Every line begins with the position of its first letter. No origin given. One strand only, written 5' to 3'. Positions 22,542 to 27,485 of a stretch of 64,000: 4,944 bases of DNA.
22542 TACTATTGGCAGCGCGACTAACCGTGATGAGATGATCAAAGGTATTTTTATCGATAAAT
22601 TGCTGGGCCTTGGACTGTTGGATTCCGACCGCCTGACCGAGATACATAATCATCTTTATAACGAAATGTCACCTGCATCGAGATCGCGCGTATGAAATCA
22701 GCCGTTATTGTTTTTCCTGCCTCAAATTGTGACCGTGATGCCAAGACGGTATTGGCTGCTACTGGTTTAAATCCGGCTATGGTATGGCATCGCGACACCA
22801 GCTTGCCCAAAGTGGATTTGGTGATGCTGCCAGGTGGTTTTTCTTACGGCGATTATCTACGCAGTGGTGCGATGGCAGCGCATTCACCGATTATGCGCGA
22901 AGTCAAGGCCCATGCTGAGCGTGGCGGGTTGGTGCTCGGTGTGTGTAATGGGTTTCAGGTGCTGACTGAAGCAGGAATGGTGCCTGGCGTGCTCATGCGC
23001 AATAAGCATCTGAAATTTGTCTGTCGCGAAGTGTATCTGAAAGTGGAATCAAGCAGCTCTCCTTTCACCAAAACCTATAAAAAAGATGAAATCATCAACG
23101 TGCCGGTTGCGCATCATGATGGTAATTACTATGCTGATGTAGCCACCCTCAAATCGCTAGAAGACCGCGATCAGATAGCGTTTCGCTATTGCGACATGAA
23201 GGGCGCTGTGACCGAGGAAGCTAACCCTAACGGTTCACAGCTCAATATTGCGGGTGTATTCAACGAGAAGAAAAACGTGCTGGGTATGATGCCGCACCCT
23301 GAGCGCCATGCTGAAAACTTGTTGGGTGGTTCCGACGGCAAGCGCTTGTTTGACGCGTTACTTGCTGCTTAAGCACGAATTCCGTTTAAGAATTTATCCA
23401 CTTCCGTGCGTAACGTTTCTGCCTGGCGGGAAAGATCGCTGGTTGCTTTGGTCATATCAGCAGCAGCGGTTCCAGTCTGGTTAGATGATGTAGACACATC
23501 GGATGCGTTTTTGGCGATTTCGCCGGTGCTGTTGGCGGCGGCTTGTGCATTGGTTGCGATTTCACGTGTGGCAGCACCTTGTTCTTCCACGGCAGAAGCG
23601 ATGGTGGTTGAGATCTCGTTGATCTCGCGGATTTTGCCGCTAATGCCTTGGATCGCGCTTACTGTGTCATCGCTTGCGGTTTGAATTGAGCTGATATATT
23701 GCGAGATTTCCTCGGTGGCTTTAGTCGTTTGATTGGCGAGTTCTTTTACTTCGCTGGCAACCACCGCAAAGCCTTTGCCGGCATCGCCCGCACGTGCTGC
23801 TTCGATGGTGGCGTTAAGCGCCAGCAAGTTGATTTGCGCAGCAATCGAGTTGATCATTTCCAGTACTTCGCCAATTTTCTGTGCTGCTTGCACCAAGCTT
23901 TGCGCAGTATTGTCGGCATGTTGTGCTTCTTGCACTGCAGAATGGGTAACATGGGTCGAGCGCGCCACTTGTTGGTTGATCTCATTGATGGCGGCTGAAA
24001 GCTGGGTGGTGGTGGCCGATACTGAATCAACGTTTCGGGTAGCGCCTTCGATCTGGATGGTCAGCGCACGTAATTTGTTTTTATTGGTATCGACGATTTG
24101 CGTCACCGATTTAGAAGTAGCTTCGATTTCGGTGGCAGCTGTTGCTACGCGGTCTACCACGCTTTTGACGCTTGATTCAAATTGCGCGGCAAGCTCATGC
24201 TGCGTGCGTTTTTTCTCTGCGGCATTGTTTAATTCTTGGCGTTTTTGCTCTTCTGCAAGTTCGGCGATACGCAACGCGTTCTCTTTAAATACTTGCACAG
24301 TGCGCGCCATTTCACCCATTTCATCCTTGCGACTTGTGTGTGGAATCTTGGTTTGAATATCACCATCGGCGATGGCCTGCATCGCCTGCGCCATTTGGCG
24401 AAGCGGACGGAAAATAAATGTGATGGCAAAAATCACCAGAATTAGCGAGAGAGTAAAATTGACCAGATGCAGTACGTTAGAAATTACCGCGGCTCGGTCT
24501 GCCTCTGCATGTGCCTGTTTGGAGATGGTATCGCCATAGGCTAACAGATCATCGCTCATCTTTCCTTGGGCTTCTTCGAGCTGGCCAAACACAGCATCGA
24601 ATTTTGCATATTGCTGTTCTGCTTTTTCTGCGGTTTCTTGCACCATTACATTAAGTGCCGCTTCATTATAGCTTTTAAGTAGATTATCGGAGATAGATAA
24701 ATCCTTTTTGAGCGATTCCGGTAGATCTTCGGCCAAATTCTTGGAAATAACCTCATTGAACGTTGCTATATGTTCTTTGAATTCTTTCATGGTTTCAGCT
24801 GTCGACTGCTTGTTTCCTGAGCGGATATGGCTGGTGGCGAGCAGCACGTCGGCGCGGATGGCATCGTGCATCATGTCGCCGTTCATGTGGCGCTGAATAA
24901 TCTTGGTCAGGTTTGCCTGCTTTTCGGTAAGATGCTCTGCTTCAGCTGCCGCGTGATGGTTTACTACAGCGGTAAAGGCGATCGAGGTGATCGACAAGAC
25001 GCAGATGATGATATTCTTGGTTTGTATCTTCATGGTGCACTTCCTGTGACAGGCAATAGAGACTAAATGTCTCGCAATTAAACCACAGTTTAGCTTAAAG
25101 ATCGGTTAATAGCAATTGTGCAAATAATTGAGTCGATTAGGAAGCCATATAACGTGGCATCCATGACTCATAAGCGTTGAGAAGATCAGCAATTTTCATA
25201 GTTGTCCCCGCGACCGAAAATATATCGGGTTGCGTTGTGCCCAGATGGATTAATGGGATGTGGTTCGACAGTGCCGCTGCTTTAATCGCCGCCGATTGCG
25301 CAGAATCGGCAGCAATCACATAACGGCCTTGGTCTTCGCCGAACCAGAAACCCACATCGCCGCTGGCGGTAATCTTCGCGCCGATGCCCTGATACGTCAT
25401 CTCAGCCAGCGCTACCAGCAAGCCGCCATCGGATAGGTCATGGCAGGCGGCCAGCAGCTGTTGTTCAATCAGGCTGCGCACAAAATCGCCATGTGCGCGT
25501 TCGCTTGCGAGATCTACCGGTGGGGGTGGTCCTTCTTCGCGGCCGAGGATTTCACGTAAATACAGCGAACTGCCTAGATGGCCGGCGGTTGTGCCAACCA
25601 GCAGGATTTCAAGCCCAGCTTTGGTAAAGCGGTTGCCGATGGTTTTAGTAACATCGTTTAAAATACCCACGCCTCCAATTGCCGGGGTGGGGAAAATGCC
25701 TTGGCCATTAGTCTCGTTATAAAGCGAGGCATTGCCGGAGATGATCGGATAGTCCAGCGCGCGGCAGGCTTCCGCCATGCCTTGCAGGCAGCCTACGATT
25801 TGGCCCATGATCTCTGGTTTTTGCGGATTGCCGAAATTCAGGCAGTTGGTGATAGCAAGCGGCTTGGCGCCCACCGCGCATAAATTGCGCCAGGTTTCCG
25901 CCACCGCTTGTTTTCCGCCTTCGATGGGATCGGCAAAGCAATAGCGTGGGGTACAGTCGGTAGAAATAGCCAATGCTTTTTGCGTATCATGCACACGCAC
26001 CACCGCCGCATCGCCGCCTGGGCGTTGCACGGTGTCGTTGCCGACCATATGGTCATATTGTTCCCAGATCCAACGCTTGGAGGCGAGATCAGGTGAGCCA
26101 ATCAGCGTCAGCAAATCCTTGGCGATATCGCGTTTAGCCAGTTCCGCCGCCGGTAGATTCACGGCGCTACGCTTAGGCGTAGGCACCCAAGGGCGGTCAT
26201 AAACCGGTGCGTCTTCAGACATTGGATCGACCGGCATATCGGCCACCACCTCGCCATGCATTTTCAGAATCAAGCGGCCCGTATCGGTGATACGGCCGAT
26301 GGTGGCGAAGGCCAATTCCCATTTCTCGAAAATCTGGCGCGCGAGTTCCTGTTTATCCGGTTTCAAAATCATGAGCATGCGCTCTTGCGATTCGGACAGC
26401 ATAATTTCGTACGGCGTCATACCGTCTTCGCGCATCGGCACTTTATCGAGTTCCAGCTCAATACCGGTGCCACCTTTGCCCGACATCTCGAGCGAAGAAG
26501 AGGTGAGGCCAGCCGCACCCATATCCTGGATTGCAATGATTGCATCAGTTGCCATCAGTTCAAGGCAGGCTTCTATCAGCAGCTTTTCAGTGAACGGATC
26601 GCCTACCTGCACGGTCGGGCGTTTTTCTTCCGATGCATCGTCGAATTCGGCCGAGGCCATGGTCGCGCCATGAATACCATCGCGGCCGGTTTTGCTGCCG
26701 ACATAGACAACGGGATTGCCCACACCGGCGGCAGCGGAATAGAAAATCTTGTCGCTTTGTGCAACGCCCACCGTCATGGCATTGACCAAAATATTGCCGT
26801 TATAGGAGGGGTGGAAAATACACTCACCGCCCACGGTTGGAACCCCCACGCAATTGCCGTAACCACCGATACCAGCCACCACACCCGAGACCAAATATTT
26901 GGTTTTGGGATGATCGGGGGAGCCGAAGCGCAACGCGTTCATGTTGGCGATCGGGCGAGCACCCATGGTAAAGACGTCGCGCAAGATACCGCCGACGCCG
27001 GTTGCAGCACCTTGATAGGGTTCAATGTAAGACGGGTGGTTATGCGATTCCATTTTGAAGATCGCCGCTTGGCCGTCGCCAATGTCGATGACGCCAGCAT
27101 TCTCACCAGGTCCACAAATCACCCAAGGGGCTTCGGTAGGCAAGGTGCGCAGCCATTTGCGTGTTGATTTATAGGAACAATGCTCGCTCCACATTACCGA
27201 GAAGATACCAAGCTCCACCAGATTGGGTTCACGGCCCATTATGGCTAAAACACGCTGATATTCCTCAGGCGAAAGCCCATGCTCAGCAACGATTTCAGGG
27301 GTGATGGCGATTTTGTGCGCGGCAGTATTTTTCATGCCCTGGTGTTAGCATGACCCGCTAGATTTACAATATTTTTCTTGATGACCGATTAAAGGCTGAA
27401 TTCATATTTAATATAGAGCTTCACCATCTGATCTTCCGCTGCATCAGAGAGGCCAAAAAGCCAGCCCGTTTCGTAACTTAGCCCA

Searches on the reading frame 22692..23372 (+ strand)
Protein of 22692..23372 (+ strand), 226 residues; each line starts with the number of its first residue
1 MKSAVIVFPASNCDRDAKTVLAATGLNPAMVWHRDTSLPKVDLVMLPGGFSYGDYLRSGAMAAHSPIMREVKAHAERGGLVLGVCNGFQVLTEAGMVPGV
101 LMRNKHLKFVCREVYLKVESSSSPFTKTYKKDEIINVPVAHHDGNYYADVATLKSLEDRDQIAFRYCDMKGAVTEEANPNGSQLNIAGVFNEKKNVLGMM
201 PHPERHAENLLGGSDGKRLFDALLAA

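Call 45: search_protein_families(library=pfam, proteins=[window:22692-23372:+], max_evalue=0.00001)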
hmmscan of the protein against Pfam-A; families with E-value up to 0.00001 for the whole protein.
window:22692-23372:+ (226 aa): 3 families
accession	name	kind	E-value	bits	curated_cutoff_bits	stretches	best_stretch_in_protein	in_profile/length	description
PF13507.12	GATase_5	-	8.4e-44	150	27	1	2-209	3-232/260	CobB/CobQ-like glutamine amidotransferase domain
PF07685.20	GATase_3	-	4.8e-09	36.5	27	1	30-93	29-90/196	CobB/CobQ-like glutamine amidotransferase domain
PF01965.30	DJ-1_PfpI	-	1.4e-06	28.7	26.6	1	39-99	60-115/165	DJ-1/PfpI family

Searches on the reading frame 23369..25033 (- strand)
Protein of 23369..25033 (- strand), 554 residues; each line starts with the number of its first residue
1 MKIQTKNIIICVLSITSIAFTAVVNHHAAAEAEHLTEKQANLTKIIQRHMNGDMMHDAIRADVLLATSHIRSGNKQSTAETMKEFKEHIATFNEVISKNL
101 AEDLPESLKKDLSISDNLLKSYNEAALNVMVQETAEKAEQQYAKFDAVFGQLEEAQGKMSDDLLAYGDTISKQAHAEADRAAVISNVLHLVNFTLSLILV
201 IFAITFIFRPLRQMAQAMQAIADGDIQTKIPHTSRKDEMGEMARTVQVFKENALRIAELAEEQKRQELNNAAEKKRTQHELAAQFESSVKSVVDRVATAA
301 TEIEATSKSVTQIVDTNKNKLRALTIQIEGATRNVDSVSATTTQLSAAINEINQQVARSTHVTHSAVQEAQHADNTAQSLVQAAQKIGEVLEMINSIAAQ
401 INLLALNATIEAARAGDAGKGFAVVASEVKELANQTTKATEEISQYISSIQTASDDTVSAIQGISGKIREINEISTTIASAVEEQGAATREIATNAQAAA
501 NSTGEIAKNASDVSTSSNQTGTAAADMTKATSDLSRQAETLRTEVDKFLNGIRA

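Call 45: search_protein_families(library=pfam, proteins=[window:23369-25033:-], max_evalue=0.00001)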
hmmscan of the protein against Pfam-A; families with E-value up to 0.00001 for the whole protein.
window:23369-25033:- (554 aa): 2 families
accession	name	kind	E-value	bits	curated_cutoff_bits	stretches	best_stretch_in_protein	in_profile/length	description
PF00015.26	MCPsignal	-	8.4e-31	107.6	34.6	1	368-530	16-171/172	Methyl-accepting chemotaxis protein (MCP) signalling domain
PF00672.30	HAMP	-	3.8e-13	50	25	1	206-252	5-50/53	HAMP domain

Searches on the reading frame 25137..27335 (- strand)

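Call 83: search_protein_families(library=pfam, proteins=[window:25137-27335:-], max_evalue=0.00001)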
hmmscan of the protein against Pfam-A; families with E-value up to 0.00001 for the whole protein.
window:25137-27335:- (732 aa): 3 families
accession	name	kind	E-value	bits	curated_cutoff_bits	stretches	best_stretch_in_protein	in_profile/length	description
PF02769.27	AIRS_C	-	2.2e-55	187.6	23.1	2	205-358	2-154/156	AIR synthase related protein, C-terminal domain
PF00586.29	AIRS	-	3e-55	185.9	24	2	77-192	1-112/112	AIR synthase related protein, N-terminal domain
PF18072.6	FGAR-AT_linker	-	4.7e-15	56.3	26.6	1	18-56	9-50/50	Formylglycinamide ribonucleotide amidotransferase linker domain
